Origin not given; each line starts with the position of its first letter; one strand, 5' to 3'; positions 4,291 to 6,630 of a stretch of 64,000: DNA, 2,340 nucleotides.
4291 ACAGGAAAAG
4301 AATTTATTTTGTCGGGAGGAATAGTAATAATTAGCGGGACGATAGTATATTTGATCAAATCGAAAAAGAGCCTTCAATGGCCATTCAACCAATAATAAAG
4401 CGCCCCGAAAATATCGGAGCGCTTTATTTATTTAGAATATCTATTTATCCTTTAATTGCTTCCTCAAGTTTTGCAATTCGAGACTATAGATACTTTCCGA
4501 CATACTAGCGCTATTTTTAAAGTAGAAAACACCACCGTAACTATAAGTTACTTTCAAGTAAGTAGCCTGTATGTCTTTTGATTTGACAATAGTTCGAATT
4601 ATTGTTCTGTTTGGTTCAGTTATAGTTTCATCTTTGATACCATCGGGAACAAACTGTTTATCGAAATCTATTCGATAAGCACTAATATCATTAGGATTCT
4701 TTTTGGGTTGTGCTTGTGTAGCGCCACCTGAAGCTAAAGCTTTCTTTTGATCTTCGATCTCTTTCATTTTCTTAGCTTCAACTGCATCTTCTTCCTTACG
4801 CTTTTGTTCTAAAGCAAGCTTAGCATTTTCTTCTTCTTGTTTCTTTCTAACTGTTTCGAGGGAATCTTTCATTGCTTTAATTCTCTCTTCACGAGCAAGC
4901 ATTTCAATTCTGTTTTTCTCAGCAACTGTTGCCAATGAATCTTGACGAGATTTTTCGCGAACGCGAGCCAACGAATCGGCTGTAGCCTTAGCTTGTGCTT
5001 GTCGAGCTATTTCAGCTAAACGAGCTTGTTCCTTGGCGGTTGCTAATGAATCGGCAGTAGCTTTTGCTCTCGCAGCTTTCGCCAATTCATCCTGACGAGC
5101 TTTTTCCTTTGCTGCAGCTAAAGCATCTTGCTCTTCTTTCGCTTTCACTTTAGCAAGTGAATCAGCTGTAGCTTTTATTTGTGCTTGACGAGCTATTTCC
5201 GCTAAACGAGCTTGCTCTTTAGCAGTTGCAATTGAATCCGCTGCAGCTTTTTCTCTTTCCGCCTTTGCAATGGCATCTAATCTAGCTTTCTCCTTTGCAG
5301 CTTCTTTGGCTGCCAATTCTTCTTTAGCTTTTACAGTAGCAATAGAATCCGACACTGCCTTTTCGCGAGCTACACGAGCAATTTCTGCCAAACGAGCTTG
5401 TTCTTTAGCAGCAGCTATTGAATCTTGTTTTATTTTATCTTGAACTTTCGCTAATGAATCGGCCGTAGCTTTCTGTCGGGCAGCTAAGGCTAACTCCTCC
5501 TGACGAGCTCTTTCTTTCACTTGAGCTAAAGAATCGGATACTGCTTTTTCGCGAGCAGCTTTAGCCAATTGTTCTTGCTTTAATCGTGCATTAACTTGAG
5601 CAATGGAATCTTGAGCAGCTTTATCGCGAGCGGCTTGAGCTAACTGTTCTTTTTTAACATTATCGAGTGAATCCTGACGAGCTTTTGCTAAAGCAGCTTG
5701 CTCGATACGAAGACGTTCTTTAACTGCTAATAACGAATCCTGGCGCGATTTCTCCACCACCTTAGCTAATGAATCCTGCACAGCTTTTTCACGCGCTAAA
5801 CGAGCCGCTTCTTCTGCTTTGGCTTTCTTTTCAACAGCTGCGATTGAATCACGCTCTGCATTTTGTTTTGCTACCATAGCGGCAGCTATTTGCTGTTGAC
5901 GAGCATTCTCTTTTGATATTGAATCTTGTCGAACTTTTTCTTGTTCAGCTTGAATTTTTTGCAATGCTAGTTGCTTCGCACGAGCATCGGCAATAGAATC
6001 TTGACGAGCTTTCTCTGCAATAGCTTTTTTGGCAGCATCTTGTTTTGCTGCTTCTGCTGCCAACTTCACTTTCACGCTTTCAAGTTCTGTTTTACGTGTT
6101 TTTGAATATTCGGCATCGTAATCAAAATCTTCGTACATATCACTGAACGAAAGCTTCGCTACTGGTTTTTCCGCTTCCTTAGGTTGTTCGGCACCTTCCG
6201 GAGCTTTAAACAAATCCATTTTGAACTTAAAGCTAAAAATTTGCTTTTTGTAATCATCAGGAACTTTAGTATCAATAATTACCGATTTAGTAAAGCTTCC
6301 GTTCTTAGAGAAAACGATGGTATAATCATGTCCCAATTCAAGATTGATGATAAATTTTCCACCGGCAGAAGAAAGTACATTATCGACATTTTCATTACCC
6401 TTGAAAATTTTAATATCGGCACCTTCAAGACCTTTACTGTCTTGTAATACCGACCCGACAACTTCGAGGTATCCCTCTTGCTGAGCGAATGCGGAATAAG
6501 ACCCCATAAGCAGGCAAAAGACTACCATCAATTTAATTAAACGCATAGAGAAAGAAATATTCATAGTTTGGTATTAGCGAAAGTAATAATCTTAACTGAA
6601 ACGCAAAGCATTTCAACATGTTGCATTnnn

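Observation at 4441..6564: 707-aa secreted protein with a ~440-aa Ala/Lys/Glu/Gln helical spacer punctuated by a recurring DS(I/L)A motif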

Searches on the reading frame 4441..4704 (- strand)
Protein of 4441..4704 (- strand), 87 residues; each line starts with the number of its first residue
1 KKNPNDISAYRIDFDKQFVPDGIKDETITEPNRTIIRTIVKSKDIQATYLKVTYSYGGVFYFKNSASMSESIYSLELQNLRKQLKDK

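Call 32: search_solved_structures(query=A2, max_evalue=10)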
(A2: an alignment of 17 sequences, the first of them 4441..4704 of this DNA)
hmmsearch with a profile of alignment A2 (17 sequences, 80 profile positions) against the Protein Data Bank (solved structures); distinct sequences matched with E-value up to 10: 1.
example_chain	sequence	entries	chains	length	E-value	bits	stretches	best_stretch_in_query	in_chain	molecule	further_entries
5no8_A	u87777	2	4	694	0.73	12.8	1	17-55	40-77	BACCELL_00875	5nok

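Call 39: predict_structure(alignment_id=A2)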
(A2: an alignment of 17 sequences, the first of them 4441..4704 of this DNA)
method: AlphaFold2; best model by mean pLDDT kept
length: 87 residues; sequences in the alignment: 17
mean_pLDDT: 91.2   pTM: 0.80
mean pLDDT of the five models: 91.2, 90.4, 89.5, 88.9, 81.6
residues with pLDDT >= 90: 62; 70-90: 21; 50-70: 3; < 50: 1
segments of 3 or more residues with pLDDT < 50: none
pLDDT, mean of each block of 10 residues (from residue 1): 74 89 94 95 94 96 96 97 83
secondary structure, 60 per line:
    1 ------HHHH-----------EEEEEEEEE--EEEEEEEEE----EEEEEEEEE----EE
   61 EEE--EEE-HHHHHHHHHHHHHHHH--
elements in order: H7-10 E22-30 E33-41 E46-54 E59-63 E66-68 H70-85

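Call 41: fold_search(model_id=the predicted structure, library=pdb)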
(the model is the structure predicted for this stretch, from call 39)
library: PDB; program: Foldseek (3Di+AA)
matches with E <= 10: 266; with E <= 0.001: 0
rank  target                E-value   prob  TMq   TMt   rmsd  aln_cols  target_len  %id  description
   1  1w1w_B                6.3e-02  1.00  0.51  0.14   1.5        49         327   16  Sc Smc1hd:Scc1-C complex, ATPgS (released 2004-09-30)
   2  6zz6_A                9.3e-02  1.00  0.49  0.13   2.6        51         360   16  Cryo-EM structure of S.cerevisiae cohesin-Scc2-DNA complex (released 2020-09-30)
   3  1w1w_A                1.4e-01  1.00  0.50  0.17   1.5        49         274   16  Sc Smc1hd:Scc1-C complex, ATPgS (released 2004-09-30)
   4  3k44_B                2.4e-01  0.63  0.36  0.24  11.6        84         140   15  Crystal Structure of Drosophila melanogaster Pur-alpha (released 2009-10-27)
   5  3k44_A                2.6e-01  0.75  0.36  0.23  11.2        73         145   14  Crystal Structure of Drosophila melanogaster Pur-alpha (released 2009-10-27)
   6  3px3_A                3.4e-01  0.75  0.41  0.16  13.7        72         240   17  Structure of TylM1 from Streptomyces fradiae H123A mutant in complex with SAH and dTDP-Quip3N (released 2010-12-22)
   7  6qpq_C                3.8e-01  0.99  0.51  0.12   1.9        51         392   12  The structure of the cohesin head module elucidates the mechanism of ring opening (released 2020-02-05)
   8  6wg3_A                3.8e-01  0.98  0.49  0.09   3.4        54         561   22  Cryo-EM structure of human Cohesin-NIPBL-DNA complex (released 2020-05-20)
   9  6qpw_A                3.8e-01  0.97  0.48  0.24   3.4        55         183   13  Structural basis of cohesin ring opening (released 2020-02-05)
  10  4oqd_A                3.8e-01  0.72  0.41  0.16  13.8        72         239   17  Crystal structure of the tylM1 N,N-dimethyltransferase in complex with SAH and TDP-Qui3NMe2 (released 2014-02-26)
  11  4oqe_A                3.8e-01  0.72  0.40  0.16  13.7        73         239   16  Crystal structure of the tylM1 N,N-dimethyltransferase in complex with SAH and TDP-Fuc3NMe (released 2014-02-26)
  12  6m81_A                3.8e-01  0.72  0.40  0.16  13.7        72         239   17  Crystal structure of TylM1 Y14F bound to SAH and dTDP-phenol (released 2019-03-13)
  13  6m81_B                4.5e-01  0.63  0.41  0.16  13.8        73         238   16  Crystal structure of TylM1 Y14F bound to SAH and dTDP-phenol (released 2019-03-13)
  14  3pfg                  4.5e-01  0.63  0.41  0.16  13.7        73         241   16  X-Ray crystal structure the N,N-dimethyltransferase TylM1 from Streptomyces fradiae in complex with SAM and dTDP-phenol (released 2010-12-15)
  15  6m82                  4.8e-01  0.66  0.41  0.16  13.8        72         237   17  Crystal structure of TylM1 Y14paF bound to SAH and dTDP-phenol (released 2019-03-13)
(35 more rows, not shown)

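Call 42: search_protein_representatives(alignment_id=A2)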
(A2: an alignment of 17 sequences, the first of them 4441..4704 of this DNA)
Query: 17 sequences, 80 profile positions. Proteins with E-value up to 0.001 (for the whole library): 1305; up to 1e-10: 460; up to 1e-30: 9. The best 150 are listed.
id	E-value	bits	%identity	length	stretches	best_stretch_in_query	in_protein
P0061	1.9e-33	130.1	-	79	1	2-79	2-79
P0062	1.1e-32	127.6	-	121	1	2-79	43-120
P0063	1.3e-32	127.4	-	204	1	2-80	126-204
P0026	8.1e-32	124.8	-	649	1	2-79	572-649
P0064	1.2e-31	124.2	-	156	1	2-80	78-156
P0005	2.0e-31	123.6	-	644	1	2-80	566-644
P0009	3.5e-31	122.8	-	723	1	2-79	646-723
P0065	5.0e-31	122.3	-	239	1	3-79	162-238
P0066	8.1e-31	121.6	-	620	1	4-76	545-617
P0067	2.2e-30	120.3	-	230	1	2-76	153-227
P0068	2.6e-30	120.0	-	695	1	4-79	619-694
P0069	3.7e-30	119.5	-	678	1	2-79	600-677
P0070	3.8e-30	119.5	-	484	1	2-78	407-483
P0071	2.4e-29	116.9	-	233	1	8-78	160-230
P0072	1.2e-25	105.1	-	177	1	2-79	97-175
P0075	1.2e-24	101.8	-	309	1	3-79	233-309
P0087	3.0e-21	91.0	-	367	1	10-79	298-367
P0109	1.4e-18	82.4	-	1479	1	3-71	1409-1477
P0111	2.4e-18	81.7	-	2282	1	8-73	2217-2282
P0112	2.4e-18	81.6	-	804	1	3-72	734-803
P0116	5.4e-18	80.5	-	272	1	10-73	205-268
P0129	1.4e-17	79.2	-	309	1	11-75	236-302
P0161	2.5e-16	75.2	-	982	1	4-72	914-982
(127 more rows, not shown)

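Call 46: list_cluster_members(proteins=[P0109, P0111, P0112, P0161, P0116, P0087, P0129, P0075, P0042, P0037])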
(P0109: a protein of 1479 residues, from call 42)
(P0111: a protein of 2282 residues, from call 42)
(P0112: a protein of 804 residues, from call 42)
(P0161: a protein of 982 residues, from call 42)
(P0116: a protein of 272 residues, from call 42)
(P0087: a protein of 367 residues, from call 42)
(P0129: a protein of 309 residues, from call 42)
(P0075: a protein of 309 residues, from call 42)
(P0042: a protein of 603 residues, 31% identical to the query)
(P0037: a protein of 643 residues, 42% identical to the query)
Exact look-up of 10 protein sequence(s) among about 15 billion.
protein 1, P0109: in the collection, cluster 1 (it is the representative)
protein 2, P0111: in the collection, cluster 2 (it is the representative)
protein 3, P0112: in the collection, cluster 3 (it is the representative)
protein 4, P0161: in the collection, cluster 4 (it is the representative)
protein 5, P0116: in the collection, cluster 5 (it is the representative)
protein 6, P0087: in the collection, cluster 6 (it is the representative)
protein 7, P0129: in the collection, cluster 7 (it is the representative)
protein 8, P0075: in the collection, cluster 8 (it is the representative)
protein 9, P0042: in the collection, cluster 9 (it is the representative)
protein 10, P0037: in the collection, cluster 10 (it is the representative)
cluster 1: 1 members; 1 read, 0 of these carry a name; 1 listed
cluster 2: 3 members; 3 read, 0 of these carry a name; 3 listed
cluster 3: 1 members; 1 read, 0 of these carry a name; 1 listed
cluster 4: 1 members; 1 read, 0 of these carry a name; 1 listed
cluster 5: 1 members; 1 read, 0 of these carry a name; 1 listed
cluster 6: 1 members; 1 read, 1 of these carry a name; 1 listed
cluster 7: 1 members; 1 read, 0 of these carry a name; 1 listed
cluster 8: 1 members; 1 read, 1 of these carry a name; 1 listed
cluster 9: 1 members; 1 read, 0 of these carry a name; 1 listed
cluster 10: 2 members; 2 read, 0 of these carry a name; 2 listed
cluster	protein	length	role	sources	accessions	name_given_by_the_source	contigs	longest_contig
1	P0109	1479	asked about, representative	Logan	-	-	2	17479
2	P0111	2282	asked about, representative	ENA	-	-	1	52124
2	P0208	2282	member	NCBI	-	-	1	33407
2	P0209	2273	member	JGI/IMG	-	-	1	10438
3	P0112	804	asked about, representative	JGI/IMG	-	-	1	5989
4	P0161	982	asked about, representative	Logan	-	-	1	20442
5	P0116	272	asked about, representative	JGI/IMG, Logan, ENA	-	-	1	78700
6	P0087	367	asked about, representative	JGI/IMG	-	hypothetical protein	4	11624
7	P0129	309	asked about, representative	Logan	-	-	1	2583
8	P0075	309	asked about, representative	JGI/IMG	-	hypothetical protein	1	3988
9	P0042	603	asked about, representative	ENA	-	-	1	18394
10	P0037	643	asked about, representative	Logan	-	-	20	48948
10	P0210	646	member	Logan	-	-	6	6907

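Call 71: search_protein_families(library=ncbifam, alignment_id=A2, max_evalue=10)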
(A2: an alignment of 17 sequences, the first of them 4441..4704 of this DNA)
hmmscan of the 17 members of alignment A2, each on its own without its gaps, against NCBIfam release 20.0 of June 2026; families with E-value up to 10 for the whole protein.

A. member 1, window:4441-4704:- (87 aa): 0 families

B. families by the number of members that match (of 17 scanned): 5 families
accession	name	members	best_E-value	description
TIGR03326.1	rubisco_III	1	0.0053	type III ribulose-bisphosphate carboxylase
NF043028.1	T4SS_AnkX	1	0.048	Dot/Icm T4SS effector AnkN/AnkX/LegA8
NF011232.0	PRK14639.1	1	0.06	ribosome maturation factor RimP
NF006048.0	PRK08194.1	1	0.078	tartrate dehydrogenase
NF033151.0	AAC_6p_A10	1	0.11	AAC(6')-I family aminoglycoside 6'-N-acetyltransferase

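Call 72: search_protein_families(library=pfam, alignment_id=A2, max_evalue=10)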
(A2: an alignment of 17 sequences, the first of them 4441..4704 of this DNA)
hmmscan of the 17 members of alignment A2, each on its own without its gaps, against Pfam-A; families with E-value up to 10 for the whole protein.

A. member 1, window:4441-4704:- (87 aa): 0 families

B. families by the number of members that match (of 17 scanned): 8 families
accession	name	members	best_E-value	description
PF18768.7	RNPP_C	2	0.0088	RNPP family C-terminal domain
PF07376.16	Prosystemin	1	0.0041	Prosystemin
PF21786.3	Bflower_3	1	0.0059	6-fold beta flower protein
PF17479.7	DUF3048_C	1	0.0094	Protein of unknown function (DUF3048) C-terminal domain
PF15868.10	MBF2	1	0.042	Transcription activator MBF2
PF19653.4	DUF6156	1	0.066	Family of unknown function (DUF6156)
PF01479.30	S4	1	0.11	S4 domain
PF09435.16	DUF2015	1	0.16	Fungal protein of unknown function (DUF2015)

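Call 91: fold_search(model_id=the predicted structure, library=viral)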
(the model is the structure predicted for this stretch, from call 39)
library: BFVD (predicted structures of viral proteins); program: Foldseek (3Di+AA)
matches with E <= 10: 884; with E <= 0.001: 0
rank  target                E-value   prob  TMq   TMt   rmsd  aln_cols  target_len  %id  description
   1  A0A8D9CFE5            2.1e-01  0.85  0.40  0.29   5.6        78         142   10  Uncharacterized protein [uncultured marine phage]
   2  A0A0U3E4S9            2.2e-01  0.54  0.28  0.28   6.9        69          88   13  Uncharacterized protein [Pseudomonas phage SM1]
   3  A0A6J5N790            2.3e-01  0.82  0.37  0.45   9.6        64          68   11  Uncharacterized protein [uncultured Caudovirales phage]
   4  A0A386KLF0            2.9e-01  0.90  0.42  0.24   8.9        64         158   16  Uncharacterized protein [Escherichia phage vB_vPM_PD06]
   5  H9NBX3                3.2e-01  0.66  0.38  0.34   8.7        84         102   15  (no name in the UniProt tables at hand)
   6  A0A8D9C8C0            3.8e-01  0.35  0.29  0.34  12.2        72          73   15  Uncharacterized protein [uncultured marine phage]
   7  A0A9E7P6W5            4.2e-01  0.85  0.39  0.38   9.4        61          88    8  (no name in the UniProt tables at hand)
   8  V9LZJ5                4.2e-01  0.72  0.38  0.15  10.7        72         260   15  Uncharacterized protein [Vibrio phage VP4B]
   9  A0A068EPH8            4.2e-01  0.63  0.33  0.33   9.9        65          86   15  Lipoprotein [Bacillus phage CP-51]
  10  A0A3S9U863            4.2e-01  0.41  0.33  0.38  12.3        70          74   17  (no name in the UniProt tables at hand)
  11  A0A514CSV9            4.7e-01  0.14  0.20  0.15  12.7        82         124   11  Uncharacterized protein [Achromobacter phage Motura]
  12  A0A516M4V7            4.9e-01  0.54  0.33  0.39   9.4        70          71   11  (no name in the UniProt tables at hand)
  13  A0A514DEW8            4.9e-01  0.33  0.30  0.09   9.1        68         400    9  Uncharacterized protein [Streptomyces phage Dubu]
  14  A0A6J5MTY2            4.9e-01  0.16  0.22  0.14  13.2        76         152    9  Uncharacterized protein [uncultured Caudovirales phage]
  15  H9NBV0                5.2e-01  0.72  0.40  0.47  12.6        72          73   12  (no name in the UniProt tables at hand)
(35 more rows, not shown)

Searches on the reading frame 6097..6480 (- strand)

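Call 88: search_protein_families(library=pfam, proteins=[window:6097-6480:-], max_evalue=1)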
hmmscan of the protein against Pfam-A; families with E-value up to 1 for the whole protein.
window:6097-6480:- (128 aa): 3 families
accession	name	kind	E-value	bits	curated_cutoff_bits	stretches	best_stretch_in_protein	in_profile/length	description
PF17802.7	SpaA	-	0.00074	20.1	23.1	1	14-56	12-57/91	Prealbumin-like fold domain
PF13620.12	CarboxypepD_reg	-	0.0014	19.3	32.3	1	7-66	2-63/82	Carboxypeptidase regulatory-like domain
PF13715.12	CarbopepD_reg_2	-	0.033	14.6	32.2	1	9-72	3-65/88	CarboxypepD_reg-like domain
